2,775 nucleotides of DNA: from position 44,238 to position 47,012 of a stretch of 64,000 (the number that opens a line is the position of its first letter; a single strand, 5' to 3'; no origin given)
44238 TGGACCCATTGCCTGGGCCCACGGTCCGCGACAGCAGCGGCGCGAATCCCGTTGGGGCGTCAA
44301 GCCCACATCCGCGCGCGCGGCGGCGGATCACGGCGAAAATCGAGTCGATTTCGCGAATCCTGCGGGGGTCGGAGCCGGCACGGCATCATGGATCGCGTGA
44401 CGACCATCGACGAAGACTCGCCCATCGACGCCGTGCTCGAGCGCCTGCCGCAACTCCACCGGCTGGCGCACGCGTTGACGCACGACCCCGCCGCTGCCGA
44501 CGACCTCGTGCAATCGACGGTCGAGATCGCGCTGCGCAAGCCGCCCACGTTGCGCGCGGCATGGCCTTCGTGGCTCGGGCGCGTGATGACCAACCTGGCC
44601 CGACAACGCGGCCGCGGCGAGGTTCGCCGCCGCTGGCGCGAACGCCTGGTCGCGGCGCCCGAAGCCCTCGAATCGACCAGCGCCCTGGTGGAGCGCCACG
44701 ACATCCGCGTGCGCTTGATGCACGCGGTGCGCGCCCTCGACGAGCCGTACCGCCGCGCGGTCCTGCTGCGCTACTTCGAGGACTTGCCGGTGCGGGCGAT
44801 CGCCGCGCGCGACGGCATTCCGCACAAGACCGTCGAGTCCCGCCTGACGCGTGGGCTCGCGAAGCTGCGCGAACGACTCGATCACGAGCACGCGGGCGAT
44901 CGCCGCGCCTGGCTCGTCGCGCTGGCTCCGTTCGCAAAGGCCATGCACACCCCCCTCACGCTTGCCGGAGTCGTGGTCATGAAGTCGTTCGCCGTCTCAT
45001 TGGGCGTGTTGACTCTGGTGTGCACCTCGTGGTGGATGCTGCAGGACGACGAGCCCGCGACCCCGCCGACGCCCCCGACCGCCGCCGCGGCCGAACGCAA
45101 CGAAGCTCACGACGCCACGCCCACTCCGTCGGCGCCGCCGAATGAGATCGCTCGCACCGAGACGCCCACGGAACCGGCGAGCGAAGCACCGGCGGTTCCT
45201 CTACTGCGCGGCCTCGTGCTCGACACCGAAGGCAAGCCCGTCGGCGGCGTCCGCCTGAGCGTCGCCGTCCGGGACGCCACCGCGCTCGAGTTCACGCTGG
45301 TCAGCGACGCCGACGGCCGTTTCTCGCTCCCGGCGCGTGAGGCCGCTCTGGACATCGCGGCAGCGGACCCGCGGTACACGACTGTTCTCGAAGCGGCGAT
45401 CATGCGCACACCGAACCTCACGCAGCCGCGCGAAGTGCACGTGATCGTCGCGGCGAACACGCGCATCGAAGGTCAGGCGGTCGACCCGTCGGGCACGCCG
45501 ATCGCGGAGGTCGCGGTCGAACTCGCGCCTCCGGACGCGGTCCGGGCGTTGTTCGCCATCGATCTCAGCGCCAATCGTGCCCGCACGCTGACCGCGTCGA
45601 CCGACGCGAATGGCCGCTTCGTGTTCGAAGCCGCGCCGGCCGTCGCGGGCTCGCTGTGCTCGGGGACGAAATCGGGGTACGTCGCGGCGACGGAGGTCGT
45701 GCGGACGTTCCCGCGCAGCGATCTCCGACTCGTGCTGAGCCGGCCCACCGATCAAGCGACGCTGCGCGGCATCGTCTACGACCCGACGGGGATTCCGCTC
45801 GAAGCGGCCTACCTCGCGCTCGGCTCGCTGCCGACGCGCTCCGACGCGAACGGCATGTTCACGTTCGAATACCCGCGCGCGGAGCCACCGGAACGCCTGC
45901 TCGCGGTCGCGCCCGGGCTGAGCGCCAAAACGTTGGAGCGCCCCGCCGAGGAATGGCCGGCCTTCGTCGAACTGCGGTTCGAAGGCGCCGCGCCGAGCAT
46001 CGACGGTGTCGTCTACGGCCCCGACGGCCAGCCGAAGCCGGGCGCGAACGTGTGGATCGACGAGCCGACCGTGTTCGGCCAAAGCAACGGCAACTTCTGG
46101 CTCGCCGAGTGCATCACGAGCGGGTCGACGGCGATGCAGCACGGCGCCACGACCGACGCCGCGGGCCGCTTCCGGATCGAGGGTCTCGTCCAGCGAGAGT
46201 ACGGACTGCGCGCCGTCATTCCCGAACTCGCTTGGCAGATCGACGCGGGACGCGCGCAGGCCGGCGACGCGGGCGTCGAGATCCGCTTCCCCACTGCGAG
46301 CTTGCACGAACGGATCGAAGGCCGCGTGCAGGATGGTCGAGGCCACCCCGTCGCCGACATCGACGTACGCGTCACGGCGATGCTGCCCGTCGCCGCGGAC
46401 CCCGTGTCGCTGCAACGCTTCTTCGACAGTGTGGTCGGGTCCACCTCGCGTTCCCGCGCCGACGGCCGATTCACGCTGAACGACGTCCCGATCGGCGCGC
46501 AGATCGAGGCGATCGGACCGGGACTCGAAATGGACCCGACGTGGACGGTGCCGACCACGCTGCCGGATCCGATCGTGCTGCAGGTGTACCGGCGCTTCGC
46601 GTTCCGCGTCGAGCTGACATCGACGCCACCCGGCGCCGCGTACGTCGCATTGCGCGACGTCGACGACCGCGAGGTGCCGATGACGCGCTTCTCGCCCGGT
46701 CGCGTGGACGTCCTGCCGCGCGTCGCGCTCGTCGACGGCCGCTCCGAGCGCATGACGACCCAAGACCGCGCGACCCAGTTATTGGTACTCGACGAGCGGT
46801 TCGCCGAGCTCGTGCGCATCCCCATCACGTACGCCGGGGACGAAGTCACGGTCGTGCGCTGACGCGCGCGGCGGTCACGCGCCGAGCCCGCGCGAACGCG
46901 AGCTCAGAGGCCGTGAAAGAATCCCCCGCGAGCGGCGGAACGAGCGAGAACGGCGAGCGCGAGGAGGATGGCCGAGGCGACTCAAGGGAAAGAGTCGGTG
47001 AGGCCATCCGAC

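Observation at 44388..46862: Single-polypeptide ECF sigma factor, TM helix and five periplasmic CarboxypepD_reg-like repeats (sigma/anti-sigma-like fusion)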

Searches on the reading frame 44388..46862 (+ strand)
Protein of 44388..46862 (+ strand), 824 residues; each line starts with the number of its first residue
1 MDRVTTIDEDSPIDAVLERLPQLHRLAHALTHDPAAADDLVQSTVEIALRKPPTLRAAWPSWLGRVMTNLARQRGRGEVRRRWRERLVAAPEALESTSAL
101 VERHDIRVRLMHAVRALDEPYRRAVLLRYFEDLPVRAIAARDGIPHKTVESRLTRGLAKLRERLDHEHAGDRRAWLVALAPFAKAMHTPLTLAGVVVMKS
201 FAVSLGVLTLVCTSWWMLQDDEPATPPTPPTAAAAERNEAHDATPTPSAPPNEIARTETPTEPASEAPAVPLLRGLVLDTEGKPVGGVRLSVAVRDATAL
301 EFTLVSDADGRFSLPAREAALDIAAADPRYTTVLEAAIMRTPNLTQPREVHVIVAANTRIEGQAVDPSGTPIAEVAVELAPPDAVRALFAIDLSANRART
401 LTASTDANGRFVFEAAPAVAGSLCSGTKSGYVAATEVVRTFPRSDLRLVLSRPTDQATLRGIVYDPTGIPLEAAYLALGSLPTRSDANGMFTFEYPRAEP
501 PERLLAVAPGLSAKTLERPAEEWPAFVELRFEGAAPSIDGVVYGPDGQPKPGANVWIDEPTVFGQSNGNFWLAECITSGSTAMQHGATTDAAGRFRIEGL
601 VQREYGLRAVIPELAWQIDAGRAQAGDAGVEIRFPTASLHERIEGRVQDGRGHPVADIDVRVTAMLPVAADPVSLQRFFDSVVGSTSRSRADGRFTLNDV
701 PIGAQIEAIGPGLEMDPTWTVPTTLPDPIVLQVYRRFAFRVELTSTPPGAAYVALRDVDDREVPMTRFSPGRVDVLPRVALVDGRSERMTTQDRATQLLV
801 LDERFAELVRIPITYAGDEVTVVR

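Call 3: search_protein_families(library=pfam, proteins=[window:44388-46862:+], max_evalue=1)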
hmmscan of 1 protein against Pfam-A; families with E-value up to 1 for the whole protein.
window:44388-46862:+ (824 aa): 11 families
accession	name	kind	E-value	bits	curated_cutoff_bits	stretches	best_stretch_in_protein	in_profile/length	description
PF13620.12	CarboxypepD_reg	-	1.1e-31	109.4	32.3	5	537-609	1-54/82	Carboxypeptidase regulatory-like domain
PF08281.18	Sigma70_r4_2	-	3.2e-12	46.3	25.7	1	108-160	2-54/54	Sigma-70, region 4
PF13715.12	CarbopepD_reg_2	-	2.5e-08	34.3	32.2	0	584-608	25-49/88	CarboxypepD_reg-like domain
PF04542.20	Sigma70_r2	-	3.5e-07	30.4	24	1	19-77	5-67/71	Sigma-70 region 2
PF20598.4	DUF6795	-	4.3e-07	30.6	27.4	1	280-322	7-51/103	Domain of unknown function (DUF6795)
PF04545.22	Sigma70_r4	-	6.9e-07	29.1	24.1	1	116-162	4-50/50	Sigma-70, region 4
PF22029.2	PhyR_sigma2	-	7.2e-07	29.6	27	1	18-57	3-42/55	Sigma2 domain of PhyR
PF02369.22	Big_1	-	1.4e-06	28.7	34.9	0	359-422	20-73/93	Bacterial Ig-like domain (group 1)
PF10670.15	DUF4198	-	0.00089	19.9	34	0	280-319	155-198/209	Domain of unknown function (DUF4198)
PF25020.1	TTR_TEN1-4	-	0.0035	17.7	27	0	271-314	7-47/86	Teneurin TTR-like domain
PF15976.11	CooC_C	-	0.0047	17.4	29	0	458-501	18-61/93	CS1-pili formation C-terminal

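Call 4: search_protein_families(library=ncbifam, proteins=[window:44388-46862:+], max_evalue=1)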
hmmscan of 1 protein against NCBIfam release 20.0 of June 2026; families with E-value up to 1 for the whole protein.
window:44388-46862:+ (824 aa): 63 families (the best 25 are shown)
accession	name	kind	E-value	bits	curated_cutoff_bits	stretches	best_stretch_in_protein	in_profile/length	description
TIGR02983.1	SigE-fam_strep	subfamily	3.5e-23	82.3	141.55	1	17-166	13-160/162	SigE family RNA polymerase sigma factor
TIGR02937.1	sigma70-ECF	superfamily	1e-16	61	42.9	1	20-164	11-165/165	sigma-70 family RNA polymerase sigma factor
NF053879.1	RNAPolSigSigVBac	equivalog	6.2e-15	55.2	190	1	13-168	7-159/160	RNA polymerase sigma factor SigV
NF004113.0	PRK05602.1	equivalog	2.6e-14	53.3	208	1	3-171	38-208/211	RNA polymerase sigma factor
NF009164.0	PRK12511.1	equivalog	9.6e-13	48.1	185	1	12-174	6-169/182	RNA polymerase sigma factor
NF009166.1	PRK12513.1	equivalog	1.9e-12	47.3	206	1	23-168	35-190/193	RNA polymerase sigma factor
TIGR02985.1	Sig70_bacteroi1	subfamily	5.7e-12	46.1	126.4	1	21-164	12-162/162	RNA polymerase sigma-70 factor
TIGR02954.1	Sig70_famx3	hypoth_equivalog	3e-11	43.3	188.5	1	21-166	27-169/170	RNA polymerase sigma-70 factor, TIGR02954 family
NF007227.0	PRK09645.1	subfamily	6.7e-11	42.4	202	1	21-165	24-171/177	sigma-70 family RNA polymerase sigma factor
NF008888.0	PRK11922.1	equivalog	3.2e-10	40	204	1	21-167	41-199/231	RNA polymerase sigma factor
NF007229.0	PRK09647.1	equivalog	3.8e-10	39.5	265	1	18-172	52-210/220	RNA polymerase sigma factor SigE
TIGR02984.1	Sig-70_plancto1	subfamily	1.7e-09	37.5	183.75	1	82-164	109-188/189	RNA polymerase sigma-70 factor, Planctomycetaceae-specific subfamily 1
NF007225.0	PRK09643.1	equivalog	2.3e-09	37.2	190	1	22-171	39-189/204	RNA polymerase sigma factor SigM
TIGR02989.1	Sig-70_gvs1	subfamily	3.3e-09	36.8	124.55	1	21-161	12-155/158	RNA polymerase sigma-70 factor, Rhodopirellula/Verrucomicrobium family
NF009172.0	PRK12519.1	subfamily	5.8e-09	35.8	222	1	24-166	43-191/194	RNA polymerase sigma factor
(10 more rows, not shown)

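Call 6: find_homologous_proteins(query=window:44388-46862:+, max_evalue=0.001)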
Query window:44388-46862:+ (824 aa): 139 proteins with E <= 0.001 among 8000 candidates; the best 120 are listed.
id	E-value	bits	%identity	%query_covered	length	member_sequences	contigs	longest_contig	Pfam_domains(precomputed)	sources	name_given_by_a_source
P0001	0.0e+0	1803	99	100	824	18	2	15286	PF13715.13,PF02369.23,PF20598.5,PF04545.23,PF04542.21,PF13620.13,PF08281.19,PF22029.3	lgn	-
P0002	0.0e+0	1030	61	100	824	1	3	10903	PF13715.13,PF20598.5,PF15976.12,PF04545.23,PF04542.21,PF13620.13,PF08281.19,PF22029.3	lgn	-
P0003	0.0e+0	1030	60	100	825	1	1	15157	PF13715.13,PF02369.23,PF20598.5,PF15976.12,PF04545.23,PF04542.21,PF13620.13,PF08281.19,PF22029.3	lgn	-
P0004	1.2e-286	972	58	100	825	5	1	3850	PF13715.13,PF20598.5,PF15976.12,PF04545.23,PF04542.21,PF13620.13,PF08281.19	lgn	-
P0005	1.7e-88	316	34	98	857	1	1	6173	PF13715.13,PF25020.2,PF02369.23,PF15976.12,PF04545.23,PF04542.21,PF00775.28,PF13620.13,PF08281.19,PF24107.2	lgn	-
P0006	4.7e-86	308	32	94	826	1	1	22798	PF13715.13,PF25020.2,PF15976.12,PF04545.23,PF04542.21,PF00775.28,PF13620.13,PF08281.19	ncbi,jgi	ncbi:MAG: sigma-70 family RNA polymerase sigma factor [Planctomycetota bacterium]|jgi:RNA polymerase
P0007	6.9e-84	301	34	93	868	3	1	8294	PF13715.13,PF04545.23,PF04542.21,PF00775.28,PF13620.13,PF08281.19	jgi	jgi:RNA polymerase sigma factor (sigma-70 family)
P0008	1.4e-81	293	31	96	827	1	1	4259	PF13715.13,PF25020.2,PF02369.23,PF15976.12,PF04545.23,PF04542.21,PF00775.28,PF13620.13,PF08281.19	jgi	jgi:RNA polymerase sigma factor (sigma-70 family)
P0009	6.5e-79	284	31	98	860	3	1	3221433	PF13715.13,PF25020.2,PF20598.5,PF15976.12,PF04545.23,PF04542.21,PF00775.28,PF13620.13,PF08281.19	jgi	jgi:RNA polymerase sigma-70 factor (ECF subfamily)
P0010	4.6e-76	275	32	95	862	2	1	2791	PF13715.13,PF04545.23,PF04542.21,PF00775.28,PF13620.13,PF08281.19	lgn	-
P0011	2.3e-75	273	32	96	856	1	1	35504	PF13715.13,PF25020.2,PF02369.23,PF04545.23,PF04542.21,PF00775.28,PF13620.13,PF08281.19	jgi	-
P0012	1.4e-74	270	32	96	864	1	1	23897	PF13715.13,PF25020.2,PF04545.23,PF04542.21,PF00775.28,PF13620.13,PF08281.19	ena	-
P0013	1.4e-72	264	32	97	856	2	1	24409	PF13715.13,PF25020.2,PF04545.23,PF04542.21,PF13620.13,PF08281.19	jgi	-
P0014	3.4e-70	256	31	99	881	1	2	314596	PF13715.13,PF25020.2,PF20598.5,PF04545.23,PF04542.21,PF00775.28,PF13620.13,PF08281.19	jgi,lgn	jgi:RNA polymerase sigma-70 factor (ECF subfamily)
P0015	5.9e-70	255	31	98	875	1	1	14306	PF13715.13,PF25020.2,PF02369.23,PF04545.23,PF04542.21,PF00775.28,PF13620.13,PF08281.19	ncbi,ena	-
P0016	7.7e-70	254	32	95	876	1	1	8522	PF13715.13,PF25020.2,PF15976.12,PF04542.21,PF13620.13,PF08281.19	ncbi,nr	ncbi:MAG TPA: sigma-70 family RNA polymerase sigma factor [Planctomycetota bacterium]|nr:sigma-70 fa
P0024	6.0e-63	232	31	98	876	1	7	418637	PF13715.13,PF25020.2,PF15976.12,PF13620.13,PF08281.19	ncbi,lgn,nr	ncbi:MAG: sigma-70 family RNA polymerase sigma factor [Planctomycetes bacterium]|nr:sigma-70 family 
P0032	4.0e-54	202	30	97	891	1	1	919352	PF13715.13,PF02369.23,PF20598.5,PF04545.23,PF04542.21,PF00775.28,PF13620.13,PF08281.19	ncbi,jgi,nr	ncbi:MAG: sigma-70 family RNA polymerase sigma factor [Planctomycetes bacterium]|nr:sigma-70 family 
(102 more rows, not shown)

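Call 20: find_encoding_contigs(protein=P0002, flank=6000, max_places=3)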
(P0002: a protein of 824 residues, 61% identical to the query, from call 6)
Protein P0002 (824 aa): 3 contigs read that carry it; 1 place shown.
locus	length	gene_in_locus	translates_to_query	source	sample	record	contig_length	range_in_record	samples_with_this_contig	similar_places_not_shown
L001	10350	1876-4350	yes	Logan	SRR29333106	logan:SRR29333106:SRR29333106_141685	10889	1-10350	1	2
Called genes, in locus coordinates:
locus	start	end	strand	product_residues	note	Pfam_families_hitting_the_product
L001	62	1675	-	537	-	PF14312:FG-GAP_2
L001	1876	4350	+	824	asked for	PF04542:Sigma70_r2, PF22029:PhyR_sigma2 (weak), PF04545:Sigma70_r4, PF08281:Sigma70_r4_2, PF13715:CarbopepD_reg_2 (faint), PF15976:CooC_C (faint), PF20598:DUF6795 (faint), PF13620:CarboxypepD_reg (weak)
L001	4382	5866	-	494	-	-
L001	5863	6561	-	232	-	PF13432:TPR_16 (weak)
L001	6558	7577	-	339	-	PF00092:VWA, PF13519:VWA_2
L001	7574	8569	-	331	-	PF07584:BatA (weak), PF05762:VWA_CoxE (faint), PF00092:VWA, PF13519:VWA_2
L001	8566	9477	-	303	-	-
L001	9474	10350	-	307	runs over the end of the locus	PF01882:DUF58, PF13519:VWA_2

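Call 21: find_encoding_contigs(protein=P0003, flank=6000, max_places=3)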
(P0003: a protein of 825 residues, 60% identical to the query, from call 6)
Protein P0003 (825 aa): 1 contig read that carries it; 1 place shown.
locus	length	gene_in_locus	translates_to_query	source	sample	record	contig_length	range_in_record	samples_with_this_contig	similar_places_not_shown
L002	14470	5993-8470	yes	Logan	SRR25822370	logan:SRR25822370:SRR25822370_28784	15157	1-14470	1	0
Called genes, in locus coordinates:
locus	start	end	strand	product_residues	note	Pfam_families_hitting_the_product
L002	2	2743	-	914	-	?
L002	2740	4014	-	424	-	PF25917:BSH_RND, PF25973:BSH_CzcB (faint), PF25954:Beta-barrel_RND_2, PF25989:YknX_C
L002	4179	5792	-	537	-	PF14312:FG-GAP_2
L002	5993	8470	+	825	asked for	PF04542:Sigma70_r2, PF22029:PhyR_sigma2 (weak), PF04545:Sigma70_r4 (weak), PF08281:Sigma70_r4_2, PF13620:CarboxypepD_reg (faint), PF13715:CarbopepD_reg_2 (faint), PF15976:CooC_C (faint), PF20598:DUF6795 (faint), +1 more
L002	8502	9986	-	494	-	-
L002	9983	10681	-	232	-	PF13432:TPR_16 (weak)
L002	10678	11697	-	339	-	PF00092:VWA, PF05762:VWA_CoxE (weak), PF13519:VWA_2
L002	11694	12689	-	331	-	PF07584:BatA (weak), PF00092:VWA, PF13519:VWA_2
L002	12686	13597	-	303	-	-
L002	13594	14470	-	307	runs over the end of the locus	PF01882:DUF58, PF13519:VWA_2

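Call 22: find_encoding_contigs(protein=P0001, flank=6000, max_places=3)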
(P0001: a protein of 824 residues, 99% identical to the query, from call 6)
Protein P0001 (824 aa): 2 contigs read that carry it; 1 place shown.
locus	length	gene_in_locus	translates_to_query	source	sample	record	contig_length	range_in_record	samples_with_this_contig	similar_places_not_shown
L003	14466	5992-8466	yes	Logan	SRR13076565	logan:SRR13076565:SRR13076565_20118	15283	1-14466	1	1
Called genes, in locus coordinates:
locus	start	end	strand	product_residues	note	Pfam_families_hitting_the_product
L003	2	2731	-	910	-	?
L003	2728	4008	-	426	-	PF25917:BSH_RND, PF25973:BSH_CzcB (weak), PF25954:Beta-barrel_RND_2, PF25989:YknX_C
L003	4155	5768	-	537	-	PF14312:FG-GAP_2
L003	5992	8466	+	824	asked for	PF04542:Sigma70_r2 (weak), PF22029:PhyR_sigma2 (weak), PF04545:Sigma70_r4 (weak), PF08281:Sigma70_r4_2, PF02369:Big_1 (faint), PF13620:CarboxypepD_reg (faint), PF13715:CarbopepD_reg_2 (faint), PF20598:DUF6795 (faint)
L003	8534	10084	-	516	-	-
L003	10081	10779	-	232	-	-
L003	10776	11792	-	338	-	PF00092:VWA, PF13519:VWA_2, PF13768:VWA_3 (weak)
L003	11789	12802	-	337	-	PF07584:BatA, PF05762:VWA_CoxE (faint), PF00092:VWA, PF13519:VWA_2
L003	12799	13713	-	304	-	-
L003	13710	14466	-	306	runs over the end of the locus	PF01882:DUF58, PF13519:VWA_2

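Call 38: predict_structure(alignment_id=A2)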
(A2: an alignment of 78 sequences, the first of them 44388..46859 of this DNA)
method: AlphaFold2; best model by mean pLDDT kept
length: 824 residues; sequences in the alignment: 78
mean_pLDDT: 84.7   pTM: 0.62
mean pLDDT of the five models: 84.7, 84.7, 84.0, 84.0, 81.9
residues with pLDDT >= 90: 507; 70-90: 179; 50-70: 56; < 50: 82
segments of 3 or more residues with pLDDT < 50: 1-7, 90-95, 186-206, 215-260
pLDDT, mean of each block of 10 residues (from residue 1): 44 88 95 93 95 84 93 86 68 55 76 93 93 91 95 95 86 77 52 39 48 48 36 35 38 40 61 93 97 70 93 80 93 90 67 96 97 95 91 92 97 95 90 92 94 87 98 93 94 88 95 95 94 97 97 95 77 92 90 98 97 96 97 93 95 95 90 78 96 97 94 88 91 92 92 96 92 90 93 94 97 80 83
secondary structure, 60 per line:
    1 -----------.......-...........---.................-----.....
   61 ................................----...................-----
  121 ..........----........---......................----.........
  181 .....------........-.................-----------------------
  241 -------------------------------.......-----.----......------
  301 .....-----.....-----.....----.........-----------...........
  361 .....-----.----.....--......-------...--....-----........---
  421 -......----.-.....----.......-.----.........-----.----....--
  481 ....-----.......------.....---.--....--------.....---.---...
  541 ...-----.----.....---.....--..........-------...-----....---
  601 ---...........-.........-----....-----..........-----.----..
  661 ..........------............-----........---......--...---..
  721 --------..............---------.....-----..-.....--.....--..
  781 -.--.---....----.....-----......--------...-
elements in order (helices of 4 or more, strands of 3 or more residues): H12-18 H20-30 H34-50 H56-92 H97-115 H121-130 H135-142 H146-167 H172-185 H192-199 H201-217 E272-278 E289-294 E301-305 E311-315 E321-325 E330-338 E350-365 E376-380 H383-388 E396-398 E401-404 E410-417 E422-427 E434-438 E443-449 E456-464 E475-478 E481-484 E490-496 E503-507 E514-517 E526-530 E538-543 E554-558 E562-566 E569-572 H573-578 E586-588 E594-597 E604-611 E616-624 E630-633 E639-648 E659-670 E677-688 E694-701 E705-710 E713-715 E729-742 E752-756 E765-769 E772-776 E789-792 E797-801 E807-812 E821-823

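Call 42: fold_search(model_id=the predicted structure, library=pdb)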
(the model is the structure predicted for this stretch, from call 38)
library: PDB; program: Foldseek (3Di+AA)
matches with E <= 10: 1087; with E <= 0.001: 136
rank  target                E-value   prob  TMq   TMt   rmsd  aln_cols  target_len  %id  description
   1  6fwv_B                7.4e-13  1.00  0.10  0.15  37.8       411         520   12  The Bacillus anthracis TIE protein (released 2018-08-08)
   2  6fwv_A                1.3e-12  1.00  0.10  0.15  37.9       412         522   12  The Bacillus anthracis TIE protein (released 2018-08-08)
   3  4oq1                  5.0e-10  1.00  0.13  0.27  19.4       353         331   13  Structure of the Streptococcal ancillary pilin (released 2014-04-23)
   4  7q61_A                8.3e-09  0.90  0.08  0.07  26.1       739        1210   10  Structure of TEV conjugated A2ML1 (A2ML1-TC) (released 2022-04-20)
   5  7u8t_A                1.4e-08  0.97  0.08  0.11  27.0       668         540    9  Vps13 adaptor binding domain in complex with Mcp1 PxP motif peptide (released 2022-03-30)
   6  2y1v_A                1.9e-08  1.00  0.09  0.11  27.9       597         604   11  Full length structure of RrgB Pilus protein from Streptococcus pneumoniae (released 2011-11-09)
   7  7w6b                  2.2e-08  0.99  0.10  0.10  37.6       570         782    7  Crystal Structure of PitA from pilus islet-2 of Streptococcus oralis (released 2022-06-01)
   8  7vcr_A                3.5e-08  1.00  0.11  0.17  33.5       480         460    8  Crystal Structure of PitA fragment from pilus islet-2 of Streptococcus oralis (released 2022-06-01)
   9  3kpt_A                4.1e-08  1.00  0.09  0.20  24.5       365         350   10  Crystal structure of BcpA, the major pilin subunit of Bacillus cereus (released 2009-11-24)
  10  10ps                  4.8e-08  1.00  0.09  0.13  28.8       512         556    8  Crystal structure of SdrD A2-A3-B1-B2 domains from Staphylococcus aureus JH1 (released 2026-02-11)
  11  7q62_A                5.7e-08  0.84  0.08  0.07  26.0       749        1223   10  Structure of TEV cleaved A2ML1 dimer (A2ML1-TT dimer) (released 2022-04-20)
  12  7vcr_B                7.1e-08  1.00  0.10  0.15  24.1       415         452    8  Crystal Structure of PitA fragment from pilus islet-2 of Streptococcus oralis (released 2022-06-01)
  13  5f44_C                9.9e-08  1.00  0.10  0.28  14.8       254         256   13  Crystal structure of shaft pilin spaA from Lactobacillus rhamnosus GG (released 2016-07-20)
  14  3rpk_A                9.9e-08  1.00  0.10  0.12  27.7       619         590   11  Structure of the Full-Length Major Pilin RrgB from Streptococcus pneumoniae (released 2011-06-15)
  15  4hss_B                1.2e-07  1.00  0.11  0.20  26.0       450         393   10  Structure of the Full-Length Major Pilin SpaD from Corynebacterium diphtheriae (released 2013-11-13)
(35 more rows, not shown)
